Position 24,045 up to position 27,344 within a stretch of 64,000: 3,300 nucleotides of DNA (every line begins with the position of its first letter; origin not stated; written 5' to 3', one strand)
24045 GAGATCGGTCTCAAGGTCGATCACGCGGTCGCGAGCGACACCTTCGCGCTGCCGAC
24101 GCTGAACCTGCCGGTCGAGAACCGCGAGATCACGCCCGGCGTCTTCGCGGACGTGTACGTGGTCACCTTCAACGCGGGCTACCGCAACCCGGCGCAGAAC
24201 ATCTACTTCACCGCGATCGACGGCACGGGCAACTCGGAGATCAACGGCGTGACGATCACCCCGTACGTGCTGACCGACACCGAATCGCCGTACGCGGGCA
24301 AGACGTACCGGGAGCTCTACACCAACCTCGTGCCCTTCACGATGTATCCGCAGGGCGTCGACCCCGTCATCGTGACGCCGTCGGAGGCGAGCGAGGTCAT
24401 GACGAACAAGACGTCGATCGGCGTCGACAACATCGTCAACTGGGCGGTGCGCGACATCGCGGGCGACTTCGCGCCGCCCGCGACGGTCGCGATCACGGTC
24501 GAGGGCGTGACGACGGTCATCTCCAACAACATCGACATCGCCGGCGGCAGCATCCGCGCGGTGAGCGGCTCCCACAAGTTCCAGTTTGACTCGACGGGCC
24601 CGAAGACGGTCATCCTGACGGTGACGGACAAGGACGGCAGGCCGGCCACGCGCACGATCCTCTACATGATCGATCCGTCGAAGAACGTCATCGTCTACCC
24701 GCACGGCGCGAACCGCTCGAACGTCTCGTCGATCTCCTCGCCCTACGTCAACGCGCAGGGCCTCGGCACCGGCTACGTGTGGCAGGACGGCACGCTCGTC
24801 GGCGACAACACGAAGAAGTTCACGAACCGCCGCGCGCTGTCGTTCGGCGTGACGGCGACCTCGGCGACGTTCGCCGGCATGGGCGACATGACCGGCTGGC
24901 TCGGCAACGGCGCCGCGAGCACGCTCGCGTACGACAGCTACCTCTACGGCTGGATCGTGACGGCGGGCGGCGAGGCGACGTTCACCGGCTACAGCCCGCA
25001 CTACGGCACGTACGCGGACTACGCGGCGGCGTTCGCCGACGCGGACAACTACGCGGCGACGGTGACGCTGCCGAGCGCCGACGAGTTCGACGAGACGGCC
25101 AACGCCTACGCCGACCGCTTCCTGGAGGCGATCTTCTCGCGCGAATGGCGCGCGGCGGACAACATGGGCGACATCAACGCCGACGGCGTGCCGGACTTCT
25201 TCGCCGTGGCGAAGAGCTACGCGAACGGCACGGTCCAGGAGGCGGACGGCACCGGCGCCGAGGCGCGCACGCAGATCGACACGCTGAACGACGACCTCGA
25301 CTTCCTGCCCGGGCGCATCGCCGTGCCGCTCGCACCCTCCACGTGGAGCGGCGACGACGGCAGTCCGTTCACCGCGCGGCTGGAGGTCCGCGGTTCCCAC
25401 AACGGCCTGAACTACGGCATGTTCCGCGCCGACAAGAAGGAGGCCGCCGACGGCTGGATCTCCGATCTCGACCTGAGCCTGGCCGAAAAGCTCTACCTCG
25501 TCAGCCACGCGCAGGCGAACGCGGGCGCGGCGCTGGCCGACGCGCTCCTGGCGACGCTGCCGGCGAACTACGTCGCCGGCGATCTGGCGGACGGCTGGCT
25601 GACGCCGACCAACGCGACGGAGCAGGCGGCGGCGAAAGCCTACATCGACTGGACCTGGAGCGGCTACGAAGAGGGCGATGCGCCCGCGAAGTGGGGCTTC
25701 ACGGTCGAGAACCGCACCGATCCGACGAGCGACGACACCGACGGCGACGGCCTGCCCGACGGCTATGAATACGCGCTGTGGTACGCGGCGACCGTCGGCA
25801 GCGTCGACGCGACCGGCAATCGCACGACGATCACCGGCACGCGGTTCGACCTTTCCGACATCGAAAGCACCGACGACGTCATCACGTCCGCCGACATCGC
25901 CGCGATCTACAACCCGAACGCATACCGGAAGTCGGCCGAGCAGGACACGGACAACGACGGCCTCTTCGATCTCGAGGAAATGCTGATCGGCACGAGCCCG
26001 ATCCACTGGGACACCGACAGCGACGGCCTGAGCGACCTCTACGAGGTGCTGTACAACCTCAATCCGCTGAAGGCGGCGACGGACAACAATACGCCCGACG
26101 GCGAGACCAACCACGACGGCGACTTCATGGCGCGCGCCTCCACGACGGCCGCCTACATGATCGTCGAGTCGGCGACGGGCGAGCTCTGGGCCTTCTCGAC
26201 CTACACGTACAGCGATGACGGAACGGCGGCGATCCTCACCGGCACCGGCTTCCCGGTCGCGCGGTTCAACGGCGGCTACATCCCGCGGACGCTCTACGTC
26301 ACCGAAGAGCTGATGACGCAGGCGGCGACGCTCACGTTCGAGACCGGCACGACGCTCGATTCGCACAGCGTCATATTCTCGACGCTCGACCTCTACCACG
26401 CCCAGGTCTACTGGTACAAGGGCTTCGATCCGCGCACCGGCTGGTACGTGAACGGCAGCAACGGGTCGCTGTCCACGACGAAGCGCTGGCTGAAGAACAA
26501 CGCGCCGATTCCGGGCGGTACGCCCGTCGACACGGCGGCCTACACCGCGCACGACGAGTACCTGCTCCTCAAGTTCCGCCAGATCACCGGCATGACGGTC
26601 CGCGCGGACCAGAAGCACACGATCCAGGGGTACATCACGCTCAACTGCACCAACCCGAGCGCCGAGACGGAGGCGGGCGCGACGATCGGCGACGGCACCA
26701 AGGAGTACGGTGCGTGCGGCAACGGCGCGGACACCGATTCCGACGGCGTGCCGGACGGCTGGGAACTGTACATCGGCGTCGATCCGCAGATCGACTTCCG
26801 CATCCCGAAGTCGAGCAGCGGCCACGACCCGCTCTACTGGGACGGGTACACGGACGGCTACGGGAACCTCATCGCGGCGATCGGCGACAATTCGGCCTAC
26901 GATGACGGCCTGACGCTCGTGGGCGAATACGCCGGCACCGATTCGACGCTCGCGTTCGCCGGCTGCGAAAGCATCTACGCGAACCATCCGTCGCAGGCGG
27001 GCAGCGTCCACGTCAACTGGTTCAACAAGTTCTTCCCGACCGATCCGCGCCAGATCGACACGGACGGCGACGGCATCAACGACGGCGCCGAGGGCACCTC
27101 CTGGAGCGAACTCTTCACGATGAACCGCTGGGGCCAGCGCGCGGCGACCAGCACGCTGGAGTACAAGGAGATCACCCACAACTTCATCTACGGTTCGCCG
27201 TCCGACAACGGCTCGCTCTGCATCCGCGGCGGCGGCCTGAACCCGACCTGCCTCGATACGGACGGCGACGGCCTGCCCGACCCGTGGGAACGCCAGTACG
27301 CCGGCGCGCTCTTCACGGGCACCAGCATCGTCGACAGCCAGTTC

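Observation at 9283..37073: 27.7-kb operon: two giant secreted proteins bridged by a small coiled-coil lipoprotein, no recognisable exporter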

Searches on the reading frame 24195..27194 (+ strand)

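Call 9: search_protein_families(library=pfam, proteins=[window:24195-27194:+], max_evalue=0.01)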
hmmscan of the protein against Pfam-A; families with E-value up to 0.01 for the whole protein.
window:24195-27194:+ (1000 aa): 1 family
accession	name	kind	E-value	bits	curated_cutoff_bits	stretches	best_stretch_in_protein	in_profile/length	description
PF18884.5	TSP3_bac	-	2.4e-12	46.9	25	0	584-600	1-17/22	Bacterial TSP3 repeat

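Call 16: search_protein_families(library=ncbifam, proteins=[window:24195-27194:+], max_evalue=0.01)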
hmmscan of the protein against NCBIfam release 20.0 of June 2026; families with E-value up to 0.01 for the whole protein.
window:24195-27194:+ (1000 aa): 2 families
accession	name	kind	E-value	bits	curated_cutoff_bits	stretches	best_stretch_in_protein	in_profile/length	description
NF047639.1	throspo3_MtsD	equivalog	2.4e-05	22.7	800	1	513-643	391-519/651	cell-cell cohesion protein MtsD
NF033765.2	gliding_CglD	equivalog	3.7e-05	21.7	400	1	505-625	138-247/1124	adventurous gliding motility lipoprotein CglD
